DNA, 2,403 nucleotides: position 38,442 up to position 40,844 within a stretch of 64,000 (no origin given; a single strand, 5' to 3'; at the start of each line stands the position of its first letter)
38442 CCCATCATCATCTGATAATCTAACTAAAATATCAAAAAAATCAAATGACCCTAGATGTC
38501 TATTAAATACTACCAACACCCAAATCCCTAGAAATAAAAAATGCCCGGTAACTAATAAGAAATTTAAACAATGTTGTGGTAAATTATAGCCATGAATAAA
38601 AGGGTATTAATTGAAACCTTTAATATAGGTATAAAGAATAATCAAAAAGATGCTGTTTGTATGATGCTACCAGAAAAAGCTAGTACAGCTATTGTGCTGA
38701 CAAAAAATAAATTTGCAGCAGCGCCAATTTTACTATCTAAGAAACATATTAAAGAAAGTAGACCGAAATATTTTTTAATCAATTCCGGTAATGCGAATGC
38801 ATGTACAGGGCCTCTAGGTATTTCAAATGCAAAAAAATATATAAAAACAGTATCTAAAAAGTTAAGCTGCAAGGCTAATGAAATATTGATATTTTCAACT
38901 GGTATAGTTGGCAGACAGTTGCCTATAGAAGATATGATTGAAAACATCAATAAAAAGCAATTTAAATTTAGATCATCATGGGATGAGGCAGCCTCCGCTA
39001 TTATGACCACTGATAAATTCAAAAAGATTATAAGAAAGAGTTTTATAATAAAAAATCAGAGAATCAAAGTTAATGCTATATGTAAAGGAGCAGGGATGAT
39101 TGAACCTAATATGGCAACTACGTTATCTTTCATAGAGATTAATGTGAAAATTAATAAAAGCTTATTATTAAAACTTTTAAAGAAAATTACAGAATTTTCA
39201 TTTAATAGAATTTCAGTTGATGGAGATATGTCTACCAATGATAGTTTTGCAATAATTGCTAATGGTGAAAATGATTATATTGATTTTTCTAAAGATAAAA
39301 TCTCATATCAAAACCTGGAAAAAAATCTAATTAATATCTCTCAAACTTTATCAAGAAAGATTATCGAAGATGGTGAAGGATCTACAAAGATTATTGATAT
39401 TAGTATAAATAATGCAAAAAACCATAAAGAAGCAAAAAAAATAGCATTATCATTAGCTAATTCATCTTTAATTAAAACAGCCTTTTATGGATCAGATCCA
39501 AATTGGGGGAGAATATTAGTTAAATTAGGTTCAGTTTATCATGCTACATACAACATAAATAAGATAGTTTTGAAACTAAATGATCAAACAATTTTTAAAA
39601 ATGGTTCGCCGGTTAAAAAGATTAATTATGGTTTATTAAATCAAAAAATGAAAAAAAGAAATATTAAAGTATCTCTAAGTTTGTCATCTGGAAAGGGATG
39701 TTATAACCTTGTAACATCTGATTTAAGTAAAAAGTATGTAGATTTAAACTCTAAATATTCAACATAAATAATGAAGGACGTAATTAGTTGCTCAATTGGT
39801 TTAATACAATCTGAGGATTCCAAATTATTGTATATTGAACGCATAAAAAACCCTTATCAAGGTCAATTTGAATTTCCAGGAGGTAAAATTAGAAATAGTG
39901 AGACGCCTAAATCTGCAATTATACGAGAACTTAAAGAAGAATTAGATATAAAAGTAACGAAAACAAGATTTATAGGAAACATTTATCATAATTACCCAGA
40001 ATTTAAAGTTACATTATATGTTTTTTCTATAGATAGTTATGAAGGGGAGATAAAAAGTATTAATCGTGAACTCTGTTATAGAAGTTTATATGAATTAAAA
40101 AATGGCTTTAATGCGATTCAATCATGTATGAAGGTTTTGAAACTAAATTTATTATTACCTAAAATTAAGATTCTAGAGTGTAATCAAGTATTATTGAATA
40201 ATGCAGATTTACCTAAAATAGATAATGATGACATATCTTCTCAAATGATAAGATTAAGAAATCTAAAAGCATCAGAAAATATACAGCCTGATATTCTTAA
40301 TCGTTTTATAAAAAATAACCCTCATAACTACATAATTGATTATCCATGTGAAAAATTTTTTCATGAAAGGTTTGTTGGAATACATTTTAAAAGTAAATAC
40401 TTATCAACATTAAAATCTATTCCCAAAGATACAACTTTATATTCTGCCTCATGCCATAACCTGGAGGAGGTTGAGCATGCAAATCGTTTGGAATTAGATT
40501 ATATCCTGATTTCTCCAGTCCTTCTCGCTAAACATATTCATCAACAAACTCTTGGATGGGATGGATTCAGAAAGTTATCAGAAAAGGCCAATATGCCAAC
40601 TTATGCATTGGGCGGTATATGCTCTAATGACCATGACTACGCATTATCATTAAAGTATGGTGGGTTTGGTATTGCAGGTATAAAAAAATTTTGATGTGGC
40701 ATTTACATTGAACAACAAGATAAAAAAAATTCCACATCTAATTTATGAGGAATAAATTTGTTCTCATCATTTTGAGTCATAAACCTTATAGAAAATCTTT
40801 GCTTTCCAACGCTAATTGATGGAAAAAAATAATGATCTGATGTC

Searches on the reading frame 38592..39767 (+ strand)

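Call 38: search_protein_families(library=pfam, proteins=[window:38592-39767:+], max_evalue=0.0001)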
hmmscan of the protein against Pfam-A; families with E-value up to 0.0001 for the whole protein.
window:38592-39767:+ (391 aa): 1 family
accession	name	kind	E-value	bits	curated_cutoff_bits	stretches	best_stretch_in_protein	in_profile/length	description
PF01960.23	ArgJ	-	5.5e-120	401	32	1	8-391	3-377/377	ArgJ family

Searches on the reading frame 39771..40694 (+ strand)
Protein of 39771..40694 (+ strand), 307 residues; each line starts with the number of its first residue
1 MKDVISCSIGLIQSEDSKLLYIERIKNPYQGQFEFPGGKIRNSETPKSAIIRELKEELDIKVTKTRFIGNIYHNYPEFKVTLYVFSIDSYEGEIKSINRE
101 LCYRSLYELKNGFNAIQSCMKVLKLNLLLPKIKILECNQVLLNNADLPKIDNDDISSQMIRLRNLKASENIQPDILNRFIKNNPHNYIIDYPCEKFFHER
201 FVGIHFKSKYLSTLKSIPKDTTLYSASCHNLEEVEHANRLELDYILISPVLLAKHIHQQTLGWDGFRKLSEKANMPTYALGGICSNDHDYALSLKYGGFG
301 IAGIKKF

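Call 38: search_protein_families(library=pfam, proteins=[window:39771-40694:+], max_evalue=0.0001)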
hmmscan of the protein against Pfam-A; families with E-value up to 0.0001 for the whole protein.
window:39771-40694:+ (307 aa): 3 families
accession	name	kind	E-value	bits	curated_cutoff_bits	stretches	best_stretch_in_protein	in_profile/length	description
PF00293.34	NUDIX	-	4.6e-14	53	21.1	1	12-97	10-102/134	NUDIX domain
PF02581.23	TMP-TENI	-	9e-11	41.9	27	1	222-302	96-175/180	Thiamine monophosphate synthase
PF14815.12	NUDIX_4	-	2.7e-08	34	35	1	11-92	4-83/113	NUDIX domain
